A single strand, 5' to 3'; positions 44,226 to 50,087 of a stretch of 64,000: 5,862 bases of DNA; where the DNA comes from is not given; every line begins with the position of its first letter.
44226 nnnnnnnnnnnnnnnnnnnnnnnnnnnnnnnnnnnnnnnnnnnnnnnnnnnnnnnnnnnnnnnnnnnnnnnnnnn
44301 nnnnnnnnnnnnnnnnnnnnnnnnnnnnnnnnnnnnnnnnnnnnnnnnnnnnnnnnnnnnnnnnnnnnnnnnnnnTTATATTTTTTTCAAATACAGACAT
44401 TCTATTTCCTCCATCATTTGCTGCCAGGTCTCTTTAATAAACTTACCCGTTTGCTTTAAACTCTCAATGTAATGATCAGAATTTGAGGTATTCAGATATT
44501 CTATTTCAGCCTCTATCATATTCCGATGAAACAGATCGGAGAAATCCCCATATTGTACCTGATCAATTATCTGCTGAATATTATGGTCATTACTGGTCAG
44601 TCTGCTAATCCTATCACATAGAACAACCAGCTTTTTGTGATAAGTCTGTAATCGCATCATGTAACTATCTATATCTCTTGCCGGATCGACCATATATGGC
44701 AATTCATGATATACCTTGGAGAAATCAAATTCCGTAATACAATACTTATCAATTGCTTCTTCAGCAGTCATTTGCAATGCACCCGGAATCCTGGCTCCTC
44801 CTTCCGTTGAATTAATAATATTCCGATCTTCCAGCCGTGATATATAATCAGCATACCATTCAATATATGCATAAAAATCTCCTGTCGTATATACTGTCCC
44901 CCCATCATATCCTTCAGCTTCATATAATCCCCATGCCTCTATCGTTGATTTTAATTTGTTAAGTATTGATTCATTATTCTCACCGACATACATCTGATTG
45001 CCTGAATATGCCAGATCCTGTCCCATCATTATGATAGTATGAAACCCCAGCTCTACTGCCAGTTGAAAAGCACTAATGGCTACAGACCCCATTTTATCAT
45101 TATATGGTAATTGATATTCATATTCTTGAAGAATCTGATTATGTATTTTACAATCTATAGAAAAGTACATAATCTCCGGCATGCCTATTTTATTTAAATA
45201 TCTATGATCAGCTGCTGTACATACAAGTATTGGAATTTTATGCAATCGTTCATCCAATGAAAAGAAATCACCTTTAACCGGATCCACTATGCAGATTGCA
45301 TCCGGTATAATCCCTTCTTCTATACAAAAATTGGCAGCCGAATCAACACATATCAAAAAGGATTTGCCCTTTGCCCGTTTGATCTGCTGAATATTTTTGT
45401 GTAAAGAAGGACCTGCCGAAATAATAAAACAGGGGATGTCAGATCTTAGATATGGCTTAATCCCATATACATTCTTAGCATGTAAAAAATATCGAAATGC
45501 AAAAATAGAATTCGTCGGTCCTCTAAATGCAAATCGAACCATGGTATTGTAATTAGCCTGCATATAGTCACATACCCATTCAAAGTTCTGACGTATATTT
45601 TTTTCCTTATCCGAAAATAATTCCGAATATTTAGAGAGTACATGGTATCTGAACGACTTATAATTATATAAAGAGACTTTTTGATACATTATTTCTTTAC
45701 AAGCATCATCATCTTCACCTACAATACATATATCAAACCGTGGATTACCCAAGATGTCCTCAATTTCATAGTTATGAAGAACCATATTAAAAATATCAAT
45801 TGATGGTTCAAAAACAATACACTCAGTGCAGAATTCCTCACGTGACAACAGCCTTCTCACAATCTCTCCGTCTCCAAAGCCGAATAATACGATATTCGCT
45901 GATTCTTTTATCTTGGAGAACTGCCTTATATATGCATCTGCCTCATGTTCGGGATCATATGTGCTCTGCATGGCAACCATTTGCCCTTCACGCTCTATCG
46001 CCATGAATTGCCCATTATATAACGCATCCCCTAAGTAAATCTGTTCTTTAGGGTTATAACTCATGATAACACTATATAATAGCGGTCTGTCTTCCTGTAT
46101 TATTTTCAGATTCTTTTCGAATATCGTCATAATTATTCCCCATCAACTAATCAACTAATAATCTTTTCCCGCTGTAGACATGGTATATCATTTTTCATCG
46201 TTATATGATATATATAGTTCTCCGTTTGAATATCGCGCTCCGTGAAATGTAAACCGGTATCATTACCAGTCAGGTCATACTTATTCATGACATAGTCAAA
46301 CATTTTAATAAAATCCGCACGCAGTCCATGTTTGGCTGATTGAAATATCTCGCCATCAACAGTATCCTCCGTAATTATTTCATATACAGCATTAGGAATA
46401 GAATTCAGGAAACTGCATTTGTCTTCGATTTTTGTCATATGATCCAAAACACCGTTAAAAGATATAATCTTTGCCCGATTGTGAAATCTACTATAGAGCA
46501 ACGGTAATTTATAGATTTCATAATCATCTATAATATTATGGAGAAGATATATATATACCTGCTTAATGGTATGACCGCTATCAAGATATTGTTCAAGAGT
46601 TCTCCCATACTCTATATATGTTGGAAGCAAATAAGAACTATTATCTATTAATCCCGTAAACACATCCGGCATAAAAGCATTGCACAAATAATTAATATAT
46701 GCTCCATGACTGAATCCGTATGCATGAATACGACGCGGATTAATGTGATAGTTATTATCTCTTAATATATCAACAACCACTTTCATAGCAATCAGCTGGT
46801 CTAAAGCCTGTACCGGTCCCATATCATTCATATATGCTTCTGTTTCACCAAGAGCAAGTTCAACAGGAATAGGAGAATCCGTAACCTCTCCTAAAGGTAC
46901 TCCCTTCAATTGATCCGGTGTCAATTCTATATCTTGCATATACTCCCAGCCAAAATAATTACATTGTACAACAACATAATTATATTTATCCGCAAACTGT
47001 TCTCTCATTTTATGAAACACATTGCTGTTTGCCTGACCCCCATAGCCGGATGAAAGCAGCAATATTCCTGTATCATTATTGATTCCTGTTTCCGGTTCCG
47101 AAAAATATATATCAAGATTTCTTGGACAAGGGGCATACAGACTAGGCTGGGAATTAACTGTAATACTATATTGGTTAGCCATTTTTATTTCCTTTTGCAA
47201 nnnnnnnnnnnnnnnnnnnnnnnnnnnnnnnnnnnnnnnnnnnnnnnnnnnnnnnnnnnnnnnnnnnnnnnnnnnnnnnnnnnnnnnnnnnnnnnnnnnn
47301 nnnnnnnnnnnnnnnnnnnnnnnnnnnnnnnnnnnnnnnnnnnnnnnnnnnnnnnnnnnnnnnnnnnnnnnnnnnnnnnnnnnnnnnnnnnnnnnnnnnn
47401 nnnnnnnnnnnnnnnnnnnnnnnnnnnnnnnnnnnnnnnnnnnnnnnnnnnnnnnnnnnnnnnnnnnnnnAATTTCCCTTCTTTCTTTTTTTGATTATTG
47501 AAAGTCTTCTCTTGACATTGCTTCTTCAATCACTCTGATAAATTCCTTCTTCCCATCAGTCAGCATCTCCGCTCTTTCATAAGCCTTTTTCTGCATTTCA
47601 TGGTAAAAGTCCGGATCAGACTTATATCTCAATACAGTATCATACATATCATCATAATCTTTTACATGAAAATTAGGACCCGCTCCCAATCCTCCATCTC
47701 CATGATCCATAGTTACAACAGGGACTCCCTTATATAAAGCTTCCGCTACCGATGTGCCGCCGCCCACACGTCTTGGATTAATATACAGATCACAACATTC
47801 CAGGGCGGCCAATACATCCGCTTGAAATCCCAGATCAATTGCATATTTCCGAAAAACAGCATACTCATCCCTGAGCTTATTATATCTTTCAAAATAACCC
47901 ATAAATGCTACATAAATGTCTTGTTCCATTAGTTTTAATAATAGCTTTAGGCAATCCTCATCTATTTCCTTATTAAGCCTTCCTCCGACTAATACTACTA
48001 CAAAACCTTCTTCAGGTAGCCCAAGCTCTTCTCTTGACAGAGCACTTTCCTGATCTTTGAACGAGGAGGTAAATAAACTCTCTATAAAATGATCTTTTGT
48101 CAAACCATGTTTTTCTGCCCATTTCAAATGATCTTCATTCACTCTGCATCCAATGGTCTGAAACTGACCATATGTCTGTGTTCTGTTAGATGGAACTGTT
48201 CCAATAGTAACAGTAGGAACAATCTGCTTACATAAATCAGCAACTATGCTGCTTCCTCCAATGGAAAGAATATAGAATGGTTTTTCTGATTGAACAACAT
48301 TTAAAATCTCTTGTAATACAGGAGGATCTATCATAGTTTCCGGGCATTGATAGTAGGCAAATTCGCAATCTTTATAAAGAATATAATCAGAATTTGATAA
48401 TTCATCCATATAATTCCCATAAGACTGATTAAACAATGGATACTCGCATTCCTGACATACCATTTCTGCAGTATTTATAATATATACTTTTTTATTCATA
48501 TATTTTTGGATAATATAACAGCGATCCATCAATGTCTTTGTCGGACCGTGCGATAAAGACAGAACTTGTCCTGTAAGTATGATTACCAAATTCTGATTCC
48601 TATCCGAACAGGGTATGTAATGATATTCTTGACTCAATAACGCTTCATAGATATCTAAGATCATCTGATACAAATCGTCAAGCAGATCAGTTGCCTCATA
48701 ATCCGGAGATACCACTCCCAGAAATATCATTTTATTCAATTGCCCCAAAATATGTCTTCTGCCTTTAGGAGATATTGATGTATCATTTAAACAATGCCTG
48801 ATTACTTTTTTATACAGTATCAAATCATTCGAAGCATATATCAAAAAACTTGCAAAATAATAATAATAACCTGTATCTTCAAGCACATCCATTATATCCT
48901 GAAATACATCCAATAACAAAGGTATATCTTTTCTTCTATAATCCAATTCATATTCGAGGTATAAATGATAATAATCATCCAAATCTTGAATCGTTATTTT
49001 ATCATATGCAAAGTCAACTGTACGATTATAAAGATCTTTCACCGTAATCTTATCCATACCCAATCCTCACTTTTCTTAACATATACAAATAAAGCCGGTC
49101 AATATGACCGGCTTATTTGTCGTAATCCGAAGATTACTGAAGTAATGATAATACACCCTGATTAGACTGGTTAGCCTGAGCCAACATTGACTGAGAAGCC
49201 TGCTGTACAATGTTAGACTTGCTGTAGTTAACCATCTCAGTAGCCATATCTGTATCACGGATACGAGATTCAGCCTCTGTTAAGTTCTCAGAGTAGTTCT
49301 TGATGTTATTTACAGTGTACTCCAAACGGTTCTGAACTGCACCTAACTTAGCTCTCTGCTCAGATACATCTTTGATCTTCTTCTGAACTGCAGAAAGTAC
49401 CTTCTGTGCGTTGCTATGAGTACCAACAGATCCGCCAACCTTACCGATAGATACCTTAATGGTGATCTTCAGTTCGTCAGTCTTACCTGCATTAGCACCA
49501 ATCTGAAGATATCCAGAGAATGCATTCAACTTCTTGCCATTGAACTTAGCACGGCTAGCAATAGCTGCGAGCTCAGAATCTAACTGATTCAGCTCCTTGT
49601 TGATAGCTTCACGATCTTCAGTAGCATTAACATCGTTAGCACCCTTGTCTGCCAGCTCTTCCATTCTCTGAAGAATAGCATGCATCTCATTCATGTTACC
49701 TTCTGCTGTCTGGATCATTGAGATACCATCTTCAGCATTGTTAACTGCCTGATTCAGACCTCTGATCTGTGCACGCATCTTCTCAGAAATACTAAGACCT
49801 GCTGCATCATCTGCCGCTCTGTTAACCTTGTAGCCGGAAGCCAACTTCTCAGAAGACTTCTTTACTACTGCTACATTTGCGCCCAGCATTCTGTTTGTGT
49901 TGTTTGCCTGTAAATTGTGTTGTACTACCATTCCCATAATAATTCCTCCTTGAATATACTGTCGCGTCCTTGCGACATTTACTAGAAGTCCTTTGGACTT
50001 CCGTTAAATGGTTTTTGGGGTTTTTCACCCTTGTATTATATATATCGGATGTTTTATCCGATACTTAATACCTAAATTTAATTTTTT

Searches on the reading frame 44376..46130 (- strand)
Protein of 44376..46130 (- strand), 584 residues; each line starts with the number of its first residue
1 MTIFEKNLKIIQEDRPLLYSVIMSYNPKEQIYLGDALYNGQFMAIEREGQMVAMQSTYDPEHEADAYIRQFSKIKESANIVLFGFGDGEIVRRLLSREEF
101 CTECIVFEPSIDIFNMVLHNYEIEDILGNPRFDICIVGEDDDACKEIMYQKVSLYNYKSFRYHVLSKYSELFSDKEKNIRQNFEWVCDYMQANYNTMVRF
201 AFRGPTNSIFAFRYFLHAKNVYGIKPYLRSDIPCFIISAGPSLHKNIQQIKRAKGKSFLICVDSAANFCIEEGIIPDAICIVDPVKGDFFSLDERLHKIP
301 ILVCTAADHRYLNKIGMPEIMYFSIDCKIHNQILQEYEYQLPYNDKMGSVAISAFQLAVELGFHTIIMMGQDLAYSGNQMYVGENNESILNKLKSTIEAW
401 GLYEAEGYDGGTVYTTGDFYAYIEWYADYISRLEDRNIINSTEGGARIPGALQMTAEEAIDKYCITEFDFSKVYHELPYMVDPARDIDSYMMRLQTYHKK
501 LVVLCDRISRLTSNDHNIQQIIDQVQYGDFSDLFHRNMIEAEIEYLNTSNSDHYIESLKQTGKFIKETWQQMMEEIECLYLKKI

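Call 8: search_protein_families(library=pfam, proteins=[window:44376-46130:-], max_evalue=0.001)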
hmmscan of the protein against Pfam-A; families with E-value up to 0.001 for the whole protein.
window:44376-46130:- (584 aa): 1 family
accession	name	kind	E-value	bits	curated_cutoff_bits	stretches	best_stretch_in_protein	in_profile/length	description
PF01973.23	MptE-like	-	2.7e-33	115.6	34.6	1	228-377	19-170/171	6-hydroxymethylpterin diphosphokinase MptE-like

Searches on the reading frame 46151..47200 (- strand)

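Call 8: search_protein_families(library=pfam, proteins=[window:46151-47200:-], max_evalue=0.001)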
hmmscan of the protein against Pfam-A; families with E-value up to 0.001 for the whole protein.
window:46151-47200:- (349 aa): 1 family
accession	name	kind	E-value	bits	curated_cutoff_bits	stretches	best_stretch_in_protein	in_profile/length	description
PF11144.14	DUF2920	-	7e-10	39.1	24.7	1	122-217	157-248/400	Protein of unknown function (DUF2920)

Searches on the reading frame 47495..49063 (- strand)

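Call 8: search_protein_families(library=pfam, proteins=[window:47495-49063:-], max_evalue=0.001)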
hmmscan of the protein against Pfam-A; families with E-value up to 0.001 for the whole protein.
window:47495-49063:- (522 aa): 2 families
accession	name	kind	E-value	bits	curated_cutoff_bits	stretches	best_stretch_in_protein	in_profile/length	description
PF13692.12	Glyco_trans_1_4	-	9.7e-06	26.3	27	1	372-478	21-137/142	Glycosyl transferases group 1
PF00534.26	Glycos_transf_1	-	1.2e-05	25.3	26.4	1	344-496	6-171/172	Glycosyl transferases group 1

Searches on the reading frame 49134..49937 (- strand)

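Call 10: search_protein_families(library=pfam, proteins=[window:49134-49937:-], max_evalue=0.001)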
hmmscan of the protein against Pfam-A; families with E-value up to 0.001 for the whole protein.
window:49134-49937:- (267 aa): 2 families
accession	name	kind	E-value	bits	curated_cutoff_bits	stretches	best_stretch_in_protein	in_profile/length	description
PF00669.25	Flagellin_N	-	1.9e-38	132.1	26.6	1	5-137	1-133/139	Bacterial flagellin N-terminal helical region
PF00700.27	Flagellin_C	-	2e-28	99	23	1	182-266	2-86/86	Bacterial flagellin C-terminal helical region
